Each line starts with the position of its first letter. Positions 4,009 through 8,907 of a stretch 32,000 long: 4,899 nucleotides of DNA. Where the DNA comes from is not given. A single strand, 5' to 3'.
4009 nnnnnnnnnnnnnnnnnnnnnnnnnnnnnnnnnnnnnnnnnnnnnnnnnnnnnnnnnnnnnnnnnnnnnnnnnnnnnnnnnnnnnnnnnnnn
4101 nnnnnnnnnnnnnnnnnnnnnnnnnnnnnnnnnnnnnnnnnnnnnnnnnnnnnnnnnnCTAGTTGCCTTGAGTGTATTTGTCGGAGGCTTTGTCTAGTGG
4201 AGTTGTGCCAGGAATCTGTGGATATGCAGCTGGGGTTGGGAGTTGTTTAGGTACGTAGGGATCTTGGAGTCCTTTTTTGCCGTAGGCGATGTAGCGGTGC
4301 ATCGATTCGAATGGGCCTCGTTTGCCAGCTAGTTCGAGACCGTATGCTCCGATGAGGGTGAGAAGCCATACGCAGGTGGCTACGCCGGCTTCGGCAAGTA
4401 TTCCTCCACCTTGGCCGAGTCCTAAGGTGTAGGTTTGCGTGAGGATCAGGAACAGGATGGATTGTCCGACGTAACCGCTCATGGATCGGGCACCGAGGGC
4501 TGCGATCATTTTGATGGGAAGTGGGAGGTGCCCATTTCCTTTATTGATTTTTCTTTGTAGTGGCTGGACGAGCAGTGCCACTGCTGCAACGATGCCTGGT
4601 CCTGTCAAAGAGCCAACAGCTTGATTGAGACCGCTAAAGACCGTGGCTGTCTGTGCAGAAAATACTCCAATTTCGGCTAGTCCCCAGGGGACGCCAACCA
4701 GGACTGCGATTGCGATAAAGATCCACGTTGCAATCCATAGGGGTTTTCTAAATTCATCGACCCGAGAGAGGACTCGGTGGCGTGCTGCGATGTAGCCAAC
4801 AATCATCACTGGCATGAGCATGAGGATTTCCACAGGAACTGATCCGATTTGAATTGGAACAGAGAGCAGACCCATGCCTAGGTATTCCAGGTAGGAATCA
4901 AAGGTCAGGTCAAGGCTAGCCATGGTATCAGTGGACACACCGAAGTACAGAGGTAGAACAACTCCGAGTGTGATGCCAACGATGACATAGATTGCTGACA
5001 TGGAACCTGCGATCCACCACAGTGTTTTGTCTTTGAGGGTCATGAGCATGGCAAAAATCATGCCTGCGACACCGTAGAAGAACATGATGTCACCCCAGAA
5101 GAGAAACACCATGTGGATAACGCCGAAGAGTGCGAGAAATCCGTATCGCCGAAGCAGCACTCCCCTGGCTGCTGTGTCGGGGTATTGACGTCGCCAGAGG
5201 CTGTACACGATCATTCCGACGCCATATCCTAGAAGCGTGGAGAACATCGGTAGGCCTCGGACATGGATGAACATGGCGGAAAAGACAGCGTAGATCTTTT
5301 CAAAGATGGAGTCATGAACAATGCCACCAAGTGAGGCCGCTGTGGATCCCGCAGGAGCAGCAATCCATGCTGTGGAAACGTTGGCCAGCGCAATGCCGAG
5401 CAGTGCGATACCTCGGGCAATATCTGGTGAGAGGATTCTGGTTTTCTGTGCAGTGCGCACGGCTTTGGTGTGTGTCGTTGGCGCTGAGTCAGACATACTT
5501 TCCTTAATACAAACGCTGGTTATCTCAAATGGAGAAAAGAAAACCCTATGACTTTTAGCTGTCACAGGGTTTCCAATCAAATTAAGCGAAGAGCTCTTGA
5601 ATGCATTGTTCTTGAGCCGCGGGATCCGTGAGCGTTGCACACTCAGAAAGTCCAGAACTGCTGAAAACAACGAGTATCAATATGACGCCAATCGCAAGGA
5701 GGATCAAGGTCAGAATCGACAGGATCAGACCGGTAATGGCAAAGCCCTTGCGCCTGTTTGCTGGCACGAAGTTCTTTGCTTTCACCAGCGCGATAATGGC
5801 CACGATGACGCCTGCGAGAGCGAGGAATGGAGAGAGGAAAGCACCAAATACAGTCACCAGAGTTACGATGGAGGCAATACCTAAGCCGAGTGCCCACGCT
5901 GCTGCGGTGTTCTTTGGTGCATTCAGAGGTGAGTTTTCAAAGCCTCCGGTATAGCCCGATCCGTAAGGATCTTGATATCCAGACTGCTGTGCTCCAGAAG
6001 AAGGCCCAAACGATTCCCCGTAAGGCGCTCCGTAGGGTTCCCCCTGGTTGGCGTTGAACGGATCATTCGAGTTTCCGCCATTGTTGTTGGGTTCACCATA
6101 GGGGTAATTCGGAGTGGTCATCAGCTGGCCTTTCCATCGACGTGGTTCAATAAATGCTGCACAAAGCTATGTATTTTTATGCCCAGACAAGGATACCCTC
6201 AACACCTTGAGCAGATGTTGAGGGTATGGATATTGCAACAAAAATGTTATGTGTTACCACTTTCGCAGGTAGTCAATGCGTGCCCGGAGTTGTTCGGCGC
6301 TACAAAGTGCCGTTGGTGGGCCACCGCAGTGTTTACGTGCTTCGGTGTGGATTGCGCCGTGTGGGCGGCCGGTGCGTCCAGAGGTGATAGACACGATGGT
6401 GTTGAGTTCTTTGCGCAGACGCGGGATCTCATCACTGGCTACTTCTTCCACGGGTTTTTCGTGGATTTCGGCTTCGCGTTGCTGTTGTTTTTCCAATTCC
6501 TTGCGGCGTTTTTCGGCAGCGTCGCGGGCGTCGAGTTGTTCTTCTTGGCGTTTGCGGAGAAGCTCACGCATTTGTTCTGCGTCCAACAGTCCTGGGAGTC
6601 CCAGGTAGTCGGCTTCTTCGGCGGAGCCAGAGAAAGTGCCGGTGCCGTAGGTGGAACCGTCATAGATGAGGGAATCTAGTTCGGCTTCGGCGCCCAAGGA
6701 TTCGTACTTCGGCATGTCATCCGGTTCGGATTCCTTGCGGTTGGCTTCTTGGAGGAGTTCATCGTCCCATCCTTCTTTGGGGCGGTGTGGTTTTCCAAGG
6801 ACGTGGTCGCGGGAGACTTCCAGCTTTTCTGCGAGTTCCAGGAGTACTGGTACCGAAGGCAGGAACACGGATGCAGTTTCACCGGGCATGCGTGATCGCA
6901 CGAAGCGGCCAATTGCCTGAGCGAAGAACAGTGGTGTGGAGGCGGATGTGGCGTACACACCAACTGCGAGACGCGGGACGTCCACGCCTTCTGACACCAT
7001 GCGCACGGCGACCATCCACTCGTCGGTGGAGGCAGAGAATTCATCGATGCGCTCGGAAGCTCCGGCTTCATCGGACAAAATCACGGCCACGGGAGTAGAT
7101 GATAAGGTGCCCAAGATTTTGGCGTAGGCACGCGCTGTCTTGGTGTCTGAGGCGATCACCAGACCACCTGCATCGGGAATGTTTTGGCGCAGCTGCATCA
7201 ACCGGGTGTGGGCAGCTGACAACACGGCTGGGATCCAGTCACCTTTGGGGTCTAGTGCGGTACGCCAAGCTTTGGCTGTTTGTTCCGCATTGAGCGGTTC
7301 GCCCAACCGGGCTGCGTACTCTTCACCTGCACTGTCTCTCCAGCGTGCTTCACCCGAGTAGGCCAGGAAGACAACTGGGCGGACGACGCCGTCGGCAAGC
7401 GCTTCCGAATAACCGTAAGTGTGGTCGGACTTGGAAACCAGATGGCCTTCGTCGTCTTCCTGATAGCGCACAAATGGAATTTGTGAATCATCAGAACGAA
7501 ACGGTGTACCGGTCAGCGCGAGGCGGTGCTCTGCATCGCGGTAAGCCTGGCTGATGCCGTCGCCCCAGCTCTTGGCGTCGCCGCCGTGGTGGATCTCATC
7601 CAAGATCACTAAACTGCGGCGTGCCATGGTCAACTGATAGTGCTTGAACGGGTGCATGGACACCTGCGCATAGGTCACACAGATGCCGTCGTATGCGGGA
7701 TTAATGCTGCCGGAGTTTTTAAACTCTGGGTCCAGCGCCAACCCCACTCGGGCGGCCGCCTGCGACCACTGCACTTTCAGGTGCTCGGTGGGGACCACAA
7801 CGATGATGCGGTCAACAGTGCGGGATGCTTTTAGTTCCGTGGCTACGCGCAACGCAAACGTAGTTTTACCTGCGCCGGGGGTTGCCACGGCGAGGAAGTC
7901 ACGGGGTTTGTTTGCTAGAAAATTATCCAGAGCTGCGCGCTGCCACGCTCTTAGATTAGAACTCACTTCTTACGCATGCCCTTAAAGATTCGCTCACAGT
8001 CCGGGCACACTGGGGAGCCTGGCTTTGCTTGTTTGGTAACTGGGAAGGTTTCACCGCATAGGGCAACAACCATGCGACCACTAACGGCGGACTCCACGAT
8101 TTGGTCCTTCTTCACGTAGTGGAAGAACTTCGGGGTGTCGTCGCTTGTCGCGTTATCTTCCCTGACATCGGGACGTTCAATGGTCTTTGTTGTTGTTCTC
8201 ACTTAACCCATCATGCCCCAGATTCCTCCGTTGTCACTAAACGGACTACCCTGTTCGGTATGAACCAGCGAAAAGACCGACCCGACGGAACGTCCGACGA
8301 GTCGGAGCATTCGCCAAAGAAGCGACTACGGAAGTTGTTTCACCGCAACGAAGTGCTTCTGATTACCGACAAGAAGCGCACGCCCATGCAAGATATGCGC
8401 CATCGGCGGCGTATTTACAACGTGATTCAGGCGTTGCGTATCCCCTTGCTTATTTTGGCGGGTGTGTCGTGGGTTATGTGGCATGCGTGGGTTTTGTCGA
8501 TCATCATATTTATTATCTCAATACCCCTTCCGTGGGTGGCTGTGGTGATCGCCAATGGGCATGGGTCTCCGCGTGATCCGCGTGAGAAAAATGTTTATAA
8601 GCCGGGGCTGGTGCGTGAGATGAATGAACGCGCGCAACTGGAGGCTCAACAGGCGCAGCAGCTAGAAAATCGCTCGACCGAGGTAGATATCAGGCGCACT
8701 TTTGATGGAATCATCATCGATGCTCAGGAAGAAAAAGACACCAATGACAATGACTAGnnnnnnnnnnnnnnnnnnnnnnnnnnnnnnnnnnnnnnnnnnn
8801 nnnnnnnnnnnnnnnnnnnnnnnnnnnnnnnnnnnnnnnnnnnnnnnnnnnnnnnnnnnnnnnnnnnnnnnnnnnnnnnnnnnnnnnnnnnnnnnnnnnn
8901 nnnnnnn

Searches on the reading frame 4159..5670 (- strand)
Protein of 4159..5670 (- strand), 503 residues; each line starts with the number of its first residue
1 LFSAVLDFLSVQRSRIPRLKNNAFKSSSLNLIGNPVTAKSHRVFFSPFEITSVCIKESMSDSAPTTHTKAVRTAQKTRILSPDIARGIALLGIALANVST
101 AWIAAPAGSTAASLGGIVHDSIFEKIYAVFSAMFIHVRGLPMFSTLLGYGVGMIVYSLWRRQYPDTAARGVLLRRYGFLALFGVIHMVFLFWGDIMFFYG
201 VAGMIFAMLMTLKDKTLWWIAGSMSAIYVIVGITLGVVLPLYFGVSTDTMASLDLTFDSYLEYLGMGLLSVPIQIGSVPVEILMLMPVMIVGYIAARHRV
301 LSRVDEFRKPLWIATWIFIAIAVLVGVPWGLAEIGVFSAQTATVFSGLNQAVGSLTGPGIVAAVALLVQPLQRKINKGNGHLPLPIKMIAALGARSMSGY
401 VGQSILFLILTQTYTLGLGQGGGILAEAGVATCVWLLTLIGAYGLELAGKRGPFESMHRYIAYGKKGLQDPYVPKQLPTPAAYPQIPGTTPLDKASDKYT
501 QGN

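Call 10: search_protein_families(library=ncbifam, proteins=[window:4159-5670:-])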
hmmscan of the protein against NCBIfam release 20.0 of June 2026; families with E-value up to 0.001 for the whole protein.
window:4159-5670:- (503 aa): 1 family
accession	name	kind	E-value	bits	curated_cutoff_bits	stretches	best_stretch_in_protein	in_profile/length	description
NF008093.1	PRK10835.1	equivalog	2e-09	37.1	325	1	78-245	2-154/375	DUF418 domain-containing protein YeiB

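Call 12: find_encoding_contigs(protein=window:4159-5670:-, flank=6000, max_places=10)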
Protein window:4159-5670:- (503 aa): no gene with exactly this product is on record in the collection.

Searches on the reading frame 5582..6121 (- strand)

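Call 10: search_protein_families(library=ncbifam, proteins=[window:5582-6121:-])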
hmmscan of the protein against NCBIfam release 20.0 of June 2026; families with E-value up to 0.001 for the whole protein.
window:5582-6121:- (179 aa): 0 families

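Call 64: search_protein_families(library=pfam, proteins=[window:5582-6121:-], max_evalue=1)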
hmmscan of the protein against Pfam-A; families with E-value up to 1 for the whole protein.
window:5582-6121:- (179 aa): 6 families
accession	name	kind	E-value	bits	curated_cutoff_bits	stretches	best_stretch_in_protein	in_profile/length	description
PF13828.11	DUF4190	-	1.6e-05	25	35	1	80-144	1-61/62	Domain of unknown function (DUF4190)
PF09685.15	DUF4870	-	0.023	15.1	25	1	80-118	57-95/107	Domain of unknown function (DUF4870)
PF01708.21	Gemini_mov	-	0.039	14.1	25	1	45-107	13-64/92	Geminivirus putative movement protein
PF19733.4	DUF6223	-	0.042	14.6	27.4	1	93-141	5-52/98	Family of unknown function (DUF6223)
PF20970.2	MASE10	-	0.052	13.9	27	1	85-154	91-159/186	MASE10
PF07666.16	MpPF26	-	0.11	13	37.2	1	80-151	4-73/75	M penetrans paralogue family 26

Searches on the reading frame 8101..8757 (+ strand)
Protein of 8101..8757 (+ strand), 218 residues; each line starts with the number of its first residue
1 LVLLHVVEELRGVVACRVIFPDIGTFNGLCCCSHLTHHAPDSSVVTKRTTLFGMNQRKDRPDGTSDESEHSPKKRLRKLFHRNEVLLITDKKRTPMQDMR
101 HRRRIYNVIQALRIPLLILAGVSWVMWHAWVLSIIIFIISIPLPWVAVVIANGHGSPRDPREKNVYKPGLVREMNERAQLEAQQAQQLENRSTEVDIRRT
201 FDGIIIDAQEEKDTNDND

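Call 10: search_protein_families(library=ncbifam, proteins=[window:8101-8757:+])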
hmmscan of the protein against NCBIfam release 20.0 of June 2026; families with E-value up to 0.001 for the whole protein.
window:8101-8757:+ (218 aa): 0 families

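Call 64: search_protein_families(library=pfam, proteins=[window:8101-8757:+], max_evalue=1)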
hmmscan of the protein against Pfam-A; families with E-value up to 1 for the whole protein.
window:8101-8757:+ (218 aa): 3 families
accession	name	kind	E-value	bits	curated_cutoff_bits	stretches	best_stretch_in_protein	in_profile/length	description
PF11298.13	DUF3099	-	8.4e-26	90.4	23.2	1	87-158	1-71/72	Protein of unknown function (DUF3099)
PF00487.30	FA_desaturase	-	0.08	13.1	29.7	1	34-147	65-176/253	Fatty acid desaturase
PF09878.14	DUF2105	-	0.15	12.2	32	1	117-155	147-184/200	Predicted membrane protein (DUF2105)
